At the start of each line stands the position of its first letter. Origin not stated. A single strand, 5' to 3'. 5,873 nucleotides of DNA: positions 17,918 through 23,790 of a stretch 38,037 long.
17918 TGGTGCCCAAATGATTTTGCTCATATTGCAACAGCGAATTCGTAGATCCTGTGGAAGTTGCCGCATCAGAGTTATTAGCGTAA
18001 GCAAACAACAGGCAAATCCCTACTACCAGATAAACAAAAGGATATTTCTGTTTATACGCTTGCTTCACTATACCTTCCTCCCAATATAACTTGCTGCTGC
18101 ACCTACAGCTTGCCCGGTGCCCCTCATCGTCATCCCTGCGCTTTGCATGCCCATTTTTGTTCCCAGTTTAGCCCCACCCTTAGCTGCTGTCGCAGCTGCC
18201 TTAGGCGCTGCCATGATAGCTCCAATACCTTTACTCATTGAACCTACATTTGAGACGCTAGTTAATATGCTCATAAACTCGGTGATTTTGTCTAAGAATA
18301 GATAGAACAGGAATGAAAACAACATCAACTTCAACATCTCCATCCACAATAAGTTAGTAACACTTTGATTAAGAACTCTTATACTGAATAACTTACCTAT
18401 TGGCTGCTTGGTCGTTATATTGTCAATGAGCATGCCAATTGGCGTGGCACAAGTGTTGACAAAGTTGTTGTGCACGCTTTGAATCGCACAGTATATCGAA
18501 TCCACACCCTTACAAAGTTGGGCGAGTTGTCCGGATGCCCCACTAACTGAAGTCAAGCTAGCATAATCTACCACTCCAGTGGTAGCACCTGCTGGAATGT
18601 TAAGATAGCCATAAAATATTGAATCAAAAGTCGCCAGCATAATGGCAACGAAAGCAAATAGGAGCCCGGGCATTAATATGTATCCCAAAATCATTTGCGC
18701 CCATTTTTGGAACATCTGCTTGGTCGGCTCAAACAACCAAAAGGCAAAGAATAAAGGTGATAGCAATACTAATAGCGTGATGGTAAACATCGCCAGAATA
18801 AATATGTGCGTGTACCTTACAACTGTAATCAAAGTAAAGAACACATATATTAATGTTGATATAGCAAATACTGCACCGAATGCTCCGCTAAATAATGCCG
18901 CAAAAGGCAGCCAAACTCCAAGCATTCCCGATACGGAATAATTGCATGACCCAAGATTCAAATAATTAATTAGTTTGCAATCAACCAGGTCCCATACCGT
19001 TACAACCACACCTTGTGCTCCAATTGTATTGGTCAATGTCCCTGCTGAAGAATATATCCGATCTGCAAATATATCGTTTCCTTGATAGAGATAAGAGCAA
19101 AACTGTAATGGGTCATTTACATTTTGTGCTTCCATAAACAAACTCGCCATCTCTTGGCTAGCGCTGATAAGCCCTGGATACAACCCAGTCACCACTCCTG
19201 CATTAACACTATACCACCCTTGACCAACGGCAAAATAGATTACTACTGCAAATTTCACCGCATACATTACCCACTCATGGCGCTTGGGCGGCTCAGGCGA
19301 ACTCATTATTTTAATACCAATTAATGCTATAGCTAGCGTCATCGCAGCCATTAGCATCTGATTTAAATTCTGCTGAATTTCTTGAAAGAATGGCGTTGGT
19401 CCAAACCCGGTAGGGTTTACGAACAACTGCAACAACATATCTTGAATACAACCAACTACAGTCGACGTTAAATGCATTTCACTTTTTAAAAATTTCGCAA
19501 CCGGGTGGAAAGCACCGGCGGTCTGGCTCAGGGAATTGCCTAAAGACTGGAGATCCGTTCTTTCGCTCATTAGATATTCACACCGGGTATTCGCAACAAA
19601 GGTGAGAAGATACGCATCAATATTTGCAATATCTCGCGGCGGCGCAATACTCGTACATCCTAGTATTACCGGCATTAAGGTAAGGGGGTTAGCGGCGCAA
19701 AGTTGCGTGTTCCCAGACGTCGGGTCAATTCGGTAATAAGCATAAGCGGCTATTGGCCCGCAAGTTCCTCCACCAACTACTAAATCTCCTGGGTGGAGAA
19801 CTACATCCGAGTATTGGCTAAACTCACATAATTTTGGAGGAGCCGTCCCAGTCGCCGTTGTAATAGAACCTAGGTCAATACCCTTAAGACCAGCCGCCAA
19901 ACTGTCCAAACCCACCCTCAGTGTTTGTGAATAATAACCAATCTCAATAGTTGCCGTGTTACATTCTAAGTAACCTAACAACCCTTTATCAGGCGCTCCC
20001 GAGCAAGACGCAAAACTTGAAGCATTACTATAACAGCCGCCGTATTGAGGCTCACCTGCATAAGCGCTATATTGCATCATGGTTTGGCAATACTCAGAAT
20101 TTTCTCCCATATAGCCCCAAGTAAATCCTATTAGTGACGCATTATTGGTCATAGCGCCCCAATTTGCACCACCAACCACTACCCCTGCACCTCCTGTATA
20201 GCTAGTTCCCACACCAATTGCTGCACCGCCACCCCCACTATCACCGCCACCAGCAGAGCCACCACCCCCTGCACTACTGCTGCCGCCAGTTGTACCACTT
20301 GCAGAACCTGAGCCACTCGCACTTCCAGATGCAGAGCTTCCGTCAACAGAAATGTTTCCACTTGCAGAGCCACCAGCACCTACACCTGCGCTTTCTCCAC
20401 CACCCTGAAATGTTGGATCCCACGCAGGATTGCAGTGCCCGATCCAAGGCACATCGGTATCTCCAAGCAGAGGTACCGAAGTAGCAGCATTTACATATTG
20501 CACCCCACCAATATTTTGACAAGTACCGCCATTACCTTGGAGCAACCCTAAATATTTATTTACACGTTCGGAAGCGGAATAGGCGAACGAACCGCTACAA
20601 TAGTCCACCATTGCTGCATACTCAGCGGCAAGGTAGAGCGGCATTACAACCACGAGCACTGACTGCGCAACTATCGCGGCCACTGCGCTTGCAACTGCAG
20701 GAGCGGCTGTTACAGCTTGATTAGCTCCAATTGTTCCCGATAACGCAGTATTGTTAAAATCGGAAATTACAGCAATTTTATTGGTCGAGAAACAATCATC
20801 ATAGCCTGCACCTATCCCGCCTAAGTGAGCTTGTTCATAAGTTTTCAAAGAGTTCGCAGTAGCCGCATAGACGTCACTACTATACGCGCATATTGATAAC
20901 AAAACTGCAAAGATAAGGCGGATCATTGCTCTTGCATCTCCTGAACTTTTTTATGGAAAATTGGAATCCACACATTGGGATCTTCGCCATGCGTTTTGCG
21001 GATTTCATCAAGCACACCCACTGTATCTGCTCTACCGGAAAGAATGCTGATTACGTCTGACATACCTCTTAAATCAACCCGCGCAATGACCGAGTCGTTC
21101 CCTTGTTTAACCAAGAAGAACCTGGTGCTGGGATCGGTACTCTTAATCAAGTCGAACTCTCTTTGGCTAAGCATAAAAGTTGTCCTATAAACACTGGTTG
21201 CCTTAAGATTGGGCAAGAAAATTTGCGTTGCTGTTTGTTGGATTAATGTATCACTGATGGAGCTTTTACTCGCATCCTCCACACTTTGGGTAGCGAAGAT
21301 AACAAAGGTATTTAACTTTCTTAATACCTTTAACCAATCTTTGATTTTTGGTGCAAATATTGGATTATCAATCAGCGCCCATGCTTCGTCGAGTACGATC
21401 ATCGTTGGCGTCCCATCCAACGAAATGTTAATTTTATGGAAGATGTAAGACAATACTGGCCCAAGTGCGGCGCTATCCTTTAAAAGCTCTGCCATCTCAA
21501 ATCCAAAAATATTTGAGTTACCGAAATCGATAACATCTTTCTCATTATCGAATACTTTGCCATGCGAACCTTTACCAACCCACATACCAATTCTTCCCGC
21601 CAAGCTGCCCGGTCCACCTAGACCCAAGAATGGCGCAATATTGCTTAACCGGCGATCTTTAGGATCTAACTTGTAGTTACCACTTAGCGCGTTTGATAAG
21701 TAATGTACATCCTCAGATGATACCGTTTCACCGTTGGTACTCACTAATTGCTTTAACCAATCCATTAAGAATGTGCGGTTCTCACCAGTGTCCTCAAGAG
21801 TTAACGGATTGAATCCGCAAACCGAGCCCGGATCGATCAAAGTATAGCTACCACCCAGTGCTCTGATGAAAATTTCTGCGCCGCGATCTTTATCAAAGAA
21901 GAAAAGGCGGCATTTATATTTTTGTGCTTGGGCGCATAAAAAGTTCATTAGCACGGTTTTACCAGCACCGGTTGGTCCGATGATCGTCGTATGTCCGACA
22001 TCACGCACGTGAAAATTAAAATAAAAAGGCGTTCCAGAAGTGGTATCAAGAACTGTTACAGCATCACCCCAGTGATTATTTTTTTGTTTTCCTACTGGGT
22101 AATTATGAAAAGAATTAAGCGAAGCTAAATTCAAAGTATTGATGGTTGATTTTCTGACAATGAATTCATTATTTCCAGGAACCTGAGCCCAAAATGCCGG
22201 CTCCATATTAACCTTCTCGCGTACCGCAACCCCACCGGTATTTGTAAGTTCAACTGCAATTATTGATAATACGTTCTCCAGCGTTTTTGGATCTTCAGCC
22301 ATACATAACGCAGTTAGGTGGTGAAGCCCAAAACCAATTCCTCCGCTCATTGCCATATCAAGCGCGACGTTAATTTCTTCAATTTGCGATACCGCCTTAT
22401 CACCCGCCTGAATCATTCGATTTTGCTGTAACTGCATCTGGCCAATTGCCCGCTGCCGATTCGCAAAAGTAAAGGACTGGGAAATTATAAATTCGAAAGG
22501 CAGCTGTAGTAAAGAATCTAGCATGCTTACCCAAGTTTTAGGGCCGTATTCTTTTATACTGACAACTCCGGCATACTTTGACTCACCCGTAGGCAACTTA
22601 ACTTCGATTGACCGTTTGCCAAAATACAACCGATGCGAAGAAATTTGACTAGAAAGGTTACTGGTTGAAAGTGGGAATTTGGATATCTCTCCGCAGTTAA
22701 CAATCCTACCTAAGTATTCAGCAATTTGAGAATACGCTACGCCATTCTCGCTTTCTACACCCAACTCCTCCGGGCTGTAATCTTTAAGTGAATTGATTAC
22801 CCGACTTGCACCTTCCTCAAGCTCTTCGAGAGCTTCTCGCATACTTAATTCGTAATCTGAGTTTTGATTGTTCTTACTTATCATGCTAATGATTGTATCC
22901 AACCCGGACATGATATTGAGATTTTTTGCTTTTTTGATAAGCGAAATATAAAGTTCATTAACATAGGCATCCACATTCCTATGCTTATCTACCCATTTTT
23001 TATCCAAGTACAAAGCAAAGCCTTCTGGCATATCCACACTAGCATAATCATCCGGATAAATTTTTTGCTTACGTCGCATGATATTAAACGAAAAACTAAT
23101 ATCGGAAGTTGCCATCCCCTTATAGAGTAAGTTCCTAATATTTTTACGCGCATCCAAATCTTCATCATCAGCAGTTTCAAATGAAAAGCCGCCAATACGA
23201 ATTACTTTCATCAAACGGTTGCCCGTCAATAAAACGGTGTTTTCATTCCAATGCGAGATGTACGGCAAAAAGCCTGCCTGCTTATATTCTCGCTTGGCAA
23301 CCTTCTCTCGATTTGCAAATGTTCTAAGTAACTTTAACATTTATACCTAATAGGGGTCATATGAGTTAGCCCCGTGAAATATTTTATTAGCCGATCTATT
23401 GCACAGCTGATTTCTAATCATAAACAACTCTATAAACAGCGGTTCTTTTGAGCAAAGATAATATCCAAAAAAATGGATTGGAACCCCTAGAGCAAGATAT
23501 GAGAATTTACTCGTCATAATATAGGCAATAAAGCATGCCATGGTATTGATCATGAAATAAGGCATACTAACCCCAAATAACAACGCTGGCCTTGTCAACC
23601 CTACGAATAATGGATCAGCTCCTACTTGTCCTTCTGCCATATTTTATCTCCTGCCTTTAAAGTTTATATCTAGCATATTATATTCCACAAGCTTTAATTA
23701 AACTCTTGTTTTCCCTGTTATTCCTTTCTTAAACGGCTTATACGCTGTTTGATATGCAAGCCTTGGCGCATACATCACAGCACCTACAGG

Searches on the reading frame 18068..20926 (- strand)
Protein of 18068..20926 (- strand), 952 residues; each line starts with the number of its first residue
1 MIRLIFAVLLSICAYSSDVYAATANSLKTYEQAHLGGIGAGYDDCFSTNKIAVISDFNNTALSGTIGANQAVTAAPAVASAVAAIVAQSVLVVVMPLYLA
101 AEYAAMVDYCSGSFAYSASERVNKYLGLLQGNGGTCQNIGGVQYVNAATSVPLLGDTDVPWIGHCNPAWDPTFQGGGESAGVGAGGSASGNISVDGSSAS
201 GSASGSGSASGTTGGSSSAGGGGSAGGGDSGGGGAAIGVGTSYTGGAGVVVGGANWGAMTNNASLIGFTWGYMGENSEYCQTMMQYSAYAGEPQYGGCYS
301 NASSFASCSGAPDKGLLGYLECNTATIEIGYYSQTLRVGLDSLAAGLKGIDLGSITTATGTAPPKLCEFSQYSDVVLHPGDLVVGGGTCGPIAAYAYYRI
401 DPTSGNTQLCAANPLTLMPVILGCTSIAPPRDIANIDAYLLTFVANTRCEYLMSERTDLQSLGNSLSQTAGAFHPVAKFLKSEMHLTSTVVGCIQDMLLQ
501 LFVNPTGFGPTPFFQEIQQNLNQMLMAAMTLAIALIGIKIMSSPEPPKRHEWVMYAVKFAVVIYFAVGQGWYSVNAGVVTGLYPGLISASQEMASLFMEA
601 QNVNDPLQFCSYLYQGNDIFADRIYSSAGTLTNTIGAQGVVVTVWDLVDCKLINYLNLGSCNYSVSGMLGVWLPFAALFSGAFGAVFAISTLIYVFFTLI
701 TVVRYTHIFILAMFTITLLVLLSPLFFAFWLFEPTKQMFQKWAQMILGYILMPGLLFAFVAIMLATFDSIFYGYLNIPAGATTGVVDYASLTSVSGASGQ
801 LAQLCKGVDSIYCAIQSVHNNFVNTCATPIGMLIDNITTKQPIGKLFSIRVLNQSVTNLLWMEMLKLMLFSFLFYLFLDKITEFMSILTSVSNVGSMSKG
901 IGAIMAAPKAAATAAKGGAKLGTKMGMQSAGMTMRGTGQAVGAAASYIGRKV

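Call 4: search_protein_families(library=pfam, proteins=[window:18068-20926:-], max_evalue=0.01)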
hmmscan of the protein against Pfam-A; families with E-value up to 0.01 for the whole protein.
window:18068-20926:- (952 aa): 1 family
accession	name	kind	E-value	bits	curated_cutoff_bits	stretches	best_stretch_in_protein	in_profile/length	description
PF04610.19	TrbL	-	1.5e-10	41.7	25.9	1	529-794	1-204/215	TrbL/VirB6 plasmid conjugal transfer protein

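Call 58: search_protein_families(library=ncbifam, proteins=[window:18068-20926:-], max_evalue=1)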
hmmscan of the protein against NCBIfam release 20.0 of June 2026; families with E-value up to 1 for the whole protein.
window:18068-20926:- (952 aa): 0 families

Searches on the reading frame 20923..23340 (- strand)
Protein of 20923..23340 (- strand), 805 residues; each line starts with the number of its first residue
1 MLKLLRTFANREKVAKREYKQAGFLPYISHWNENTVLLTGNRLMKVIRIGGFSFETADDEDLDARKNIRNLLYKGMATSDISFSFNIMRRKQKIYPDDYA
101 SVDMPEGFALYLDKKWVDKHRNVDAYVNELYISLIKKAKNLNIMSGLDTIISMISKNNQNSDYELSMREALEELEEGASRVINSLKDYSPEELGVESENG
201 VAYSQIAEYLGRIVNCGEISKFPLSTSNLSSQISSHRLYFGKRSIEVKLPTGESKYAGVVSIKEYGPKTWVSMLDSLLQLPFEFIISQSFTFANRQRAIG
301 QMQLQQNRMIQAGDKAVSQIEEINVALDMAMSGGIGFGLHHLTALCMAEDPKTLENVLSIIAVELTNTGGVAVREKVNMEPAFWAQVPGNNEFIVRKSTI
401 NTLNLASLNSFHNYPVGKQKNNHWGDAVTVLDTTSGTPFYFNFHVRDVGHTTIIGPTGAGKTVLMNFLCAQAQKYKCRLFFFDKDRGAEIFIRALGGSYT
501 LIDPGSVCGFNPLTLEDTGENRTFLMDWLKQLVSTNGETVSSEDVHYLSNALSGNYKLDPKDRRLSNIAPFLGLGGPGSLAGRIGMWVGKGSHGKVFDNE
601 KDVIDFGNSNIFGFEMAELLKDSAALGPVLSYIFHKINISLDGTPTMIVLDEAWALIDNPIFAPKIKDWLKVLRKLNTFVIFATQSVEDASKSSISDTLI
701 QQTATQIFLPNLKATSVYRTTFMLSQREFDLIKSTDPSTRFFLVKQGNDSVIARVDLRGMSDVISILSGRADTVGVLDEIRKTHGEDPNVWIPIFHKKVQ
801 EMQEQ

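Call 4: search_protein_families(library=pfam, proteins=[window:20923-23340:-], max_evalue=0.01)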
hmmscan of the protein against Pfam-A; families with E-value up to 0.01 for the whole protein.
window:20923-23340:- (805 aa): 7 families
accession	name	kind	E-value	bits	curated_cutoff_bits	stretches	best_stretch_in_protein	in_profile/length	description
PF03135.19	CagE_TrbE_VirB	-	2.4e-51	175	21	1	192-396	2-204/204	CagE, TrbE, VirB family, component of type IV transporter system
PF19044.6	P-loop_TraG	-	2e-14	53.5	25.8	2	599-715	202-322/413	TraG P-loop domain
PF12846.13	AAA_10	-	6.3e-08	32.5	27.5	1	449-525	22-90/362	AAA-like domain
PF13401.12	AAA_22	-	0.00074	20.3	27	1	449-484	6-41/130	AAA domain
PF00005.33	ABC_tran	-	0.0014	19.7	25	1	442-476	5-39/137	ABC transporter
PF24389.1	ORC-CDC6-like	-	0.0039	16.4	27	0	445-474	29-58/571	ORC-CDC6-like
PF13476.12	AAA_23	-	0.0093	17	27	0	441-469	15-40/201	AAA domain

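Call 29: find_related_loci(query=window:20923-23340:-, collection=genome_contigs, flank=10000)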
Query window:20923-23340:- (805 aa) in genome_contigs; peptide patterns used: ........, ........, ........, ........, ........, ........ (x = any residue, [..] = any of these).
77 stretches matched a pattern; 38 encode a relative of the query (tblastn E <= 1e-3); 38 distinct loci.
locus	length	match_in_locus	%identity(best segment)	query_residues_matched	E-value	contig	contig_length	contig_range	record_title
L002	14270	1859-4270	69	2-805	0e+0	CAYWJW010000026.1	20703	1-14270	MAG TPA_asm: uncultured Candidatus Jidaibacter sp. isolate SRP193066_co2_96 genome assembly, contig: NODE_1359_length_20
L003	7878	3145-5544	69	6-805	0e+0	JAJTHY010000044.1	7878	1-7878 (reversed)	MAG: Candidatus Jidaibacter sp. isolate CoA8_M28 k141_3501714, whole genome shotgun sequence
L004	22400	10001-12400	70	6-805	0e+0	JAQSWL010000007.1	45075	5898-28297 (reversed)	MAG: Candidatus Midichloriaceae bacterium isolate C_No_T20_C_bin.7 scaffold_823, whole genome shotgun sequence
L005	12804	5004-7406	65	1-801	0e+0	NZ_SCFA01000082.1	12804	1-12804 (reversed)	Rickettsiales endosymbiont of Peranema trichophorum isolate RICK02 endosymbiont_peranema_000000000114, whole genome shot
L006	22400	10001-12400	66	1-804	0e+0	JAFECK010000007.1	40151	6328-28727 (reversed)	MAG: Proteobacteria bacterium isolate SZAS-26 PROT-AMP-13__7__length-40151, whole genome shotgun sequence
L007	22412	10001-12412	65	3-803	0e+0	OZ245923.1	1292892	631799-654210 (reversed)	MAG: Candidatus Bandiella sp. isolate c1f7f98b-9527-4105-86f2-e9545debe278 genome assembly, chromosome: 1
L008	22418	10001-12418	64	3-805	0e+0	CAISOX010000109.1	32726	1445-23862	MAG: uncultured Alphaproteobacteria bacterium isolate E14_bin-0687 genome assembly, contig: bin-0687:109/136, whole geno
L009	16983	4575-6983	64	1-803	0e+0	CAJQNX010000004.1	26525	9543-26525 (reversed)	MAG: uncultured Candidatus Midichloriaceae bacterium isolate 10_20180426_Bin_173_1 genome assembly, contig: c_0000051629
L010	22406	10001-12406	64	1-803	0e+0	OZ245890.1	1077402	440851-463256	MAG: Candidatus Midichloriaceae bacterium isolate 6d63f95a-c4ec-452c-ac3b-3ab51a4ec594 genome assembly, chromosome: 1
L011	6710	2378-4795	63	1-805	0e+0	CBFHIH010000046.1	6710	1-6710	MAG: Candidatus Midichloriaceae bacterium isolate AGTU_105_bin_33_permissive genome assembly, contig: AGTU_105_bin_33_pe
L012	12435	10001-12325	64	10-785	0e+0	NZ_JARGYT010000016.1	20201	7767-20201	Candidatus Cyrtobacter comes strain BOD18 Cyrtobacter_016, whole genome shotgun sequence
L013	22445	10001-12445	59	1-804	0e+0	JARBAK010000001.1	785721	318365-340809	Candidatus Midichloriaceae bacterium IBS Vederia_01, whole genome shotgun sequence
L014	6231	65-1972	72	169-804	0e+0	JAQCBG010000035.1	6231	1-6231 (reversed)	MAG: Proteobacteria bacterium isolate casp15-mb.142 NODE_15084_length_6231_cov_0.060992, whole genome shotgun sequence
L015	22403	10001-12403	64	2-804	0e+0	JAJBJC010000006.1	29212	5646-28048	Candidatus Anadelfobacter sociabilis isolate FL12-VI NODE_43_length_29212_cov_22.414303, whole genome shotgun sequence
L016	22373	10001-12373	57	11-801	0e+0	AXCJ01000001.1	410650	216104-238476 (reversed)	MAG: Candidatus Xenolissoclinum pacificiensis L6 Contig1, whole genome shotgun sequence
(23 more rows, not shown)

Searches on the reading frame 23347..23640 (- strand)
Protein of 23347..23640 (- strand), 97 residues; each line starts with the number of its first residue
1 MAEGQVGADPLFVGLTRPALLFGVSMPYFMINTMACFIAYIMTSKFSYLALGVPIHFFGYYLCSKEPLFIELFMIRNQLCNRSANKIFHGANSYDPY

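Call 107: search_protein_families(library=pfam, proteins=[window:23347-23640:-], max_evalue=0.00001)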
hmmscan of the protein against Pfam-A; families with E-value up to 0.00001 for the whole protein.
window:23347-23640:- (97 aa): 1 family
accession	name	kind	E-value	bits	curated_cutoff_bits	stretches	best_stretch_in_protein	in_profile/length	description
PF05101.18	VirB3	-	4.9e-23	81.7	23.9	1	8-90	2-84/84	Type IV secretory pathway, VirB3-like protein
